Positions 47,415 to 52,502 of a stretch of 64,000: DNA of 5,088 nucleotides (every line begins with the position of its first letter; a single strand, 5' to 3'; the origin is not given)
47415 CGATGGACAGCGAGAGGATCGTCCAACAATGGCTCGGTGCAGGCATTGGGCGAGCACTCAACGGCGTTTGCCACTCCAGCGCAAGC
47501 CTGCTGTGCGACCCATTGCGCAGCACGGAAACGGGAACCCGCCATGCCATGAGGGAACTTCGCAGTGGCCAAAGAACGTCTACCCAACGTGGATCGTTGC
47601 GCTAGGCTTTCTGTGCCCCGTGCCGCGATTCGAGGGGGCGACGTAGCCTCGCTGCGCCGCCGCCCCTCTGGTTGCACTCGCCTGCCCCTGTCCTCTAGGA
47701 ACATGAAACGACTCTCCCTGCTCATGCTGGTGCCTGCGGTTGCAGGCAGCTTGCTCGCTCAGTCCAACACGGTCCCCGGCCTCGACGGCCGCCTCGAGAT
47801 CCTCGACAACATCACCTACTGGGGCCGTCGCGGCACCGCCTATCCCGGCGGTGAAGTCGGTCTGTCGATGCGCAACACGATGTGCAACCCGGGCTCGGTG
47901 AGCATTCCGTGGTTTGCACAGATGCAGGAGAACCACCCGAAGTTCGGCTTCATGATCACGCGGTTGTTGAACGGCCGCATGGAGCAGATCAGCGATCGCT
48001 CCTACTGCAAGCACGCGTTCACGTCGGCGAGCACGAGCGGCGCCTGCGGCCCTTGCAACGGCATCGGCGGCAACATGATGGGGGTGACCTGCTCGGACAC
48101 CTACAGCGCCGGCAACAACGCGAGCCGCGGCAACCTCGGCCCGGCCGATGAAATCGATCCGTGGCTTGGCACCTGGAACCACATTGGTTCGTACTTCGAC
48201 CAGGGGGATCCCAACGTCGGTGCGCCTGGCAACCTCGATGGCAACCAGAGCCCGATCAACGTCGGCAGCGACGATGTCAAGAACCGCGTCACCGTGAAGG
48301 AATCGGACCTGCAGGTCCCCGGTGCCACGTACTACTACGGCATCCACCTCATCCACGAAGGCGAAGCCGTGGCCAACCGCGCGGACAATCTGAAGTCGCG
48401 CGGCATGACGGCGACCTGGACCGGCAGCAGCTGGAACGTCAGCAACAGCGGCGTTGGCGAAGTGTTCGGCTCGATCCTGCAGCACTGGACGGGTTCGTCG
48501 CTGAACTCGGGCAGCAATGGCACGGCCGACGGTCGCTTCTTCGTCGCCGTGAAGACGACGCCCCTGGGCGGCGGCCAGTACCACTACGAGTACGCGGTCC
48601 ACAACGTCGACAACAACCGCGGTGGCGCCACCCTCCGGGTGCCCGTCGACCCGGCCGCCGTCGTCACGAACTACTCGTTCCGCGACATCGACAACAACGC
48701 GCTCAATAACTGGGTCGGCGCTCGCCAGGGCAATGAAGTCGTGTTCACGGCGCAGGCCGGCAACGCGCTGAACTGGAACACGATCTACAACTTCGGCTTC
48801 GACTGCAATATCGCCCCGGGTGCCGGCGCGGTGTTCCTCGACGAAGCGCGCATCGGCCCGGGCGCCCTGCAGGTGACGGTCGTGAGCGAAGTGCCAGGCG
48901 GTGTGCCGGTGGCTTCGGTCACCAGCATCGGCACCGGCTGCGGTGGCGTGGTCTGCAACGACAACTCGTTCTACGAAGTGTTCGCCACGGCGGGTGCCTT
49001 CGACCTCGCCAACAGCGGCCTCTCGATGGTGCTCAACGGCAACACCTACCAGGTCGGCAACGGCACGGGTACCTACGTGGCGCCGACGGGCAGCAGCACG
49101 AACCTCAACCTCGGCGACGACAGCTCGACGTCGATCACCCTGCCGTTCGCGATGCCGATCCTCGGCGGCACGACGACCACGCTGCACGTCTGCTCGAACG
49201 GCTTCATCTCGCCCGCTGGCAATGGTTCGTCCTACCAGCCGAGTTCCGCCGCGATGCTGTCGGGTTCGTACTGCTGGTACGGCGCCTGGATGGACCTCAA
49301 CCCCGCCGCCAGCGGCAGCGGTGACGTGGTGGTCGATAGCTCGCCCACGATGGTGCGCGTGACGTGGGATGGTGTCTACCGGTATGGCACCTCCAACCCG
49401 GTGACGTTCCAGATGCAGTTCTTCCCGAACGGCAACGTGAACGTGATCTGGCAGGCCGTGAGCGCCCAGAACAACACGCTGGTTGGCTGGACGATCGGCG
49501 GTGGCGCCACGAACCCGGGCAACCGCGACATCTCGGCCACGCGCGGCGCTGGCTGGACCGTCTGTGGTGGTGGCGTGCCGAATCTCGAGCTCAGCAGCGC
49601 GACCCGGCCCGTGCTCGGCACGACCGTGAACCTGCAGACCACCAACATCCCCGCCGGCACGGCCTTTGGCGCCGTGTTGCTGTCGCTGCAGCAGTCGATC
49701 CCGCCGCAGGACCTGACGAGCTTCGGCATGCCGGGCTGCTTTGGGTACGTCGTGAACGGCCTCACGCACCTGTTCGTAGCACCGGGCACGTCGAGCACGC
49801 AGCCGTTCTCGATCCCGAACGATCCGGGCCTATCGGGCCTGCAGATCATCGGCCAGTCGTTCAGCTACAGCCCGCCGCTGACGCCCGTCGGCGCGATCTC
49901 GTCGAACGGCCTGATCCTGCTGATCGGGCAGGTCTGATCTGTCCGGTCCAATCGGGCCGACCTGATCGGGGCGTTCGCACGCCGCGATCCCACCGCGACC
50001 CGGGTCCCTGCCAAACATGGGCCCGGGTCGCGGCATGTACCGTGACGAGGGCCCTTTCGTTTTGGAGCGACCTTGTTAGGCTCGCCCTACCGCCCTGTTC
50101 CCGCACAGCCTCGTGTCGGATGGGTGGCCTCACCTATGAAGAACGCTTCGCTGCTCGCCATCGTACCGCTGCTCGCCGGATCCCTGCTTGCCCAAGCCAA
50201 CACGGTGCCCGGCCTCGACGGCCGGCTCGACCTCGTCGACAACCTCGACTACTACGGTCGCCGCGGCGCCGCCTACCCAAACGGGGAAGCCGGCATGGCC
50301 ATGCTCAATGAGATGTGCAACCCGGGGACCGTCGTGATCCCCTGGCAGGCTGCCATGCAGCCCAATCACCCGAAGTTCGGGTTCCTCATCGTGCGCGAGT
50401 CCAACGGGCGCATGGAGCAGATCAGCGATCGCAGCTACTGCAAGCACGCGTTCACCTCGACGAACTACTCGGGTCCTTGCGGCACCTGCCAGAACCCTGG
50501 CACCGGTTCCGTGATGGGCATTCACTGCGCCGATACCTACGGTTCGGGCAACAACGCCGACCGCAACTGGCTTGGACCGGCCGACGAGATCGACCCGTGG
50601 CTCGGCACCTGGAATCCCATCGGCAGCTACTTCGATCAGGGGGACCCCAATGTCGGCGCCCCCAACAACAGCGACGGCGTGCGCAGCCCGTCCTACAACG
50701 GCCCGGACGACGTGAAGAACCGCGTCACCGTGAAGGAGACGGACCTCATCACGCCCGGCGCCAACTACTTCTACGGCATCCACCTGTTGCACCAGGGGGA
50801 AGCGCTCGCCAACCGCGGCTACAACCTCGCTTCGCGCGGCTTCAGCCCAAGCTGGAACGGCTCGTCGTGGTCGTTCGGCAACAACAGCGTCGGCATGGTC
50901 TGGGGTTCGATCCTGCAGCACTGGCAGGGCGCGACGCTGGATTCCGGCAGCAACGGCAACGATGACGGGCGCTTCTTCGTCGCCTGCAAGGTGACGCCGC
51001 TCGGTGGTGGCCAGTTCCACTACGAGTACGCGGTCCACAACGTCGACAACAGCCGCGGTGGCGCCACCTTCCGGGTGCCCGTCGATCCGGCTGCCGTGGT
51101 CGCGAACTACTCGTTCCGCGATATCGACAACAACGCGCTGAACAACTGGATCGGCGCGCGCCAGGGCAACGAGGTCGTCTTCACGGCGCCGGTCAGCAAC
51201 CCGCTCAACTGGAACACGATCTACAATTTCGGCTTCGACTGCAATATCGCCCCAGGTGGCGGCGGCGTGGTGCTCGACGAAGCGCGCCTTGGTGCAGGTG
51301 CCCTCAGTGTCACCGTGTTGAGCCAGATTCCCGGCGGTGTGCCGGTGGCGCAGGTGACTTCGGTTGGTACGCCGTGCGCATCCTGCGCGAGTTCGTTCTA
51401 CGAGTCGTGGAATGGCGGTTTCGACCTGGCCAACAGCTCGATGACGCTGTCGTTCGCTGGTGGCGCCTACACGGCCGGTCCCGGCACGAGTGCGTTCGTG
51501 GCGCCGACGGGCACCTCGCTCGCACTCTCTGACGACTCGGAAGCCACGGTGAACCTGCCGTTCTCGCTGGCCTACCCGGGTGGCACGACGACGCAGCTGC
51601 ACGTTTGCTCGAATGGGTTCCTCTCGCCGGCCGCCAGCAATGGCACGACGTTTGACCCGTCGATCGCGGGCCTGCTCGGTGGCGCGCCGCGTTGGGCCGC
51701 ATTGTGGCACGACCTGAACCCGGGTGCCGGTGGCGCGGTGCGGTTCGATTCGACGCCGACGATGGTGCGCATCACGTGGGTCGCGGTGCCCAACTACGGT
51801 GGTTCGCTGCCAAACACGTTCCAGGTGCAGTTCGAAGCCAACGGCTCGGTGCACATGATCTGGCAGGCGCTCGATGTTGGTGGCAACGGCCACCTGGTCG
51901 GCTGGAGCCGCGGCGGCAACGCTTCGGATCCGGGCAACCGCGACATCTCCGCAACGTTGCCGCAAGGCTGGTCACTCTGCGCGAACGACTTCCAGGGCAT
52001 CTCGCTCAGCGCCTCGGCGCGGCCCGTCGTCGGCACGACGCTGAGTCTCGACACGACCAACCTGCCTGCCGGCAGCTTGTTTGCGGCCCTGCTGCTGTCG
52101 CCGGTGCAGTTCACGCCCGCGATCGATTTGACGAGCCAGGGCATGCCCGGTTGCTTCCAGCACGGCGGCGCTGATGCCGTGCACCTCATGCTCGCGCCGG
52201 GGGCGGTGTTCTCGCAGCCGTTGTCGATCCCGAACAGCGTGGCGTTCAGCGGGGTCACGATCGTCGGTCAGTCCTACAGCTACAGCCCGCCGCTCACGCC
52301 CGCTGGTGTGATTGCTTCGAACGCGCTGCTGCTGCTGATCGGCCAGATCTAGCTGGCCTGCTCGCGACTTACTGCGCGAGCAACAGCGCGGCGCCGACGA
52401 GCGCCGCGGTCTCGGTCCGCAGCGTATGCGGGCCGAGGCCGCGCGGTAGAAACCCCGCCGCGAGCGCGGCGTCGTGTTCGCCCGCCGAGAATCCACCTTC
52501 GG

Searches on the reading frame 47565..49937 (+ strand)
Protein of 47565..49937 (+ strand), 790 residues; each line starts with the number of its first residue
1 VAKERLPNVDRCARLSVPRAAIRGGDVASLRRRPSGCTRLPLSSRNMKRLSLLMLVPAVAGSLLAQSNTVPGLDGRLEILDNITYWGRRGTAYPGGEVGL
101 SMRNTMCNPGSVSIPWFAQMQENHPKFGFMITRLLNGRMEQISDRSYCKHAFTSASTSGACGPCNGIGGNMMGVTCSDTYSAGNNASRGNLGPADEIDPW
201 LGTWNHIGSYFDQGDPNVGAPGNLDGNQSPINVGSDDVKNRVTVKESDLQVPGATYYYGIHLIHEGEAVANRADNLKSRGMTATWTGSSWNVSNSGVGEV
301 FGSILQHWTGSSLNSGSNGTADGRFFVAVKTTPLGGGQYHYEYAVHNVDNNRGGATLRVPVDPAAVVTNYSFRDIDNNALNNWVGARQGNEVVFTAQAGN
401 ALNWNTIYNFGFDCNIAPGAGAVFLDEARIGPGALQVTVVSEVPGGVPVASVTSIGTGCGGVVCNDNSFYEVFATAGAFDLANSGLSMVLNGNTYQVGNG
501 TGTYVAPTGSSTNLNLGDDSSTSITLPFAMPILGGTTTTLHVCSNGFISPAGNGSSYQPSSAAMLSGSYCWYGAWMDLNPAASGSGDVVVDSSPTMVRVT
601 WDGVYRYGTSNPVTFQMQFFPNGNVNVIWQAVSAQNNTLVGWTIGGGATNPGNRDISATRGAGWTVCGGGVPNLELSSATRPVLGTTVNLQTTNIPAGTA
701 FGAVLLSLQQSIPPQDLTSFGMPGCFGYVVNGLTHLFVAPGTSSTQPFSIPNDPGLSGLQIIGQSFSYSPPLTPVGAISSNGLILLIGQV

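Call 4: search_protein_families(library=pfam, proteins=[window:47565-49937:+], max_evalue=1)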
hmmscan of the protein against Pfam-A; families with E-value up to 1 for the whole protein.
window:47565-49937:+ (790 aa): 0 families

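Call 5: search_protein_families(library=ncbifam, proteins=[window:47565-49937:+], max_evalue=1)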
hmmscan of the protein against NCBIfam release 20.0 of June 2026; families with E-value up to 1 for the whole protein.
window:47565-49937:+ (790 aa): 0 families

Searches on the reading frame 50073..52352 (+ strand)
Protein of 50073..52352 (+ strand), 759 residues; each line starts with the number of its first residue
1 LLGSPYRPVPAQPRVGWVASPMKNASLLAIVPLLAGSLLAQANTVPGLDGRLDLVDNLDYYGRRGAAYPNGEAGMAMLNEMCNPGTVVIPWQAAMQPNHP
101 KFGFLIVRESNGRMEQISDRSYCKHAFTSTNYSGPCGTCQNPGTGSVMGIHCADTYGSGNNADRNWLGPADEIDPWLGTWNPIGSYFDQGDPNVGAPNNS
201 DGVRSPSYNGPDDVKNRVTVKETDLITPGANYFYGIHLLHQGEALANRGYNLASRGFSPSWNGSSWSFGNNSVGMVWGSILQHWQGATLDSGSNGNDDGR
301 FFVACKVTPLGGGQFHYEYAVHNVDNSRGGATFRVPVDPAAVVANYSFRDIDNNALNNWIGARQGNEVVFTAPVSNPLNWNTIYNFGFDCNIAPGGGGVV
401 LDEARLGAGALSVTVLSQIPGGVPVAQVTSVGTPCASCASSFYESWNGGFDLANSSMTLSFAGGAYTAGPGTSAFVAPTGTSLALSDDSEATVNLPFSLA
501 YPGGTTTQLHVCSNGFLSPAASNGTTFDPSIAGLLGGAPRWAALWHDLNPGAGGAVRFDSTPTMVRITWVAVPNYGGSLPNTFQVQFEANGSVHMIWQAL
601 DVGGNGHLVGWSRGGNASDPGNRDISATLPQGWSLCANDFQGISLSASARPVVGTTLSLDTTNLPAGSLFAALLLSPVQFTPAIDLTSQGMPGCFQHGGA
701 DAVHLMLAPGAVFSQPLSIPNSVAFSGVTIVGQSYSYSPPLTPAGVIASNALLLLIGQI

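Call 4: search_protein_families(library=pfam, proteins=[window:50073-52352:+], max_evalue=1)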
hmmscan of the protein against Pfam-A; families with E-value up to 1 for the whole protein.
window:50073-52352:+ (759 aa): 0 families

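Call 5: search_protein_families(library=ncbifam, proteins=[window:50073-52352:+], max_evalue=1)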
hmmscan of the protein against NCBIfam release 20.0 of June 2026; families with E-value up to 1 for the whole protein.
window:50073-52352:+ (759 aa): 0 families

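Call 22: find_encoding_contigs(protein=window:50073-52352:+, flank=10000, max_places=3)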
Protein window:50073-52352:+ (759 aa): no gene with exactly this product is on record in the collection.
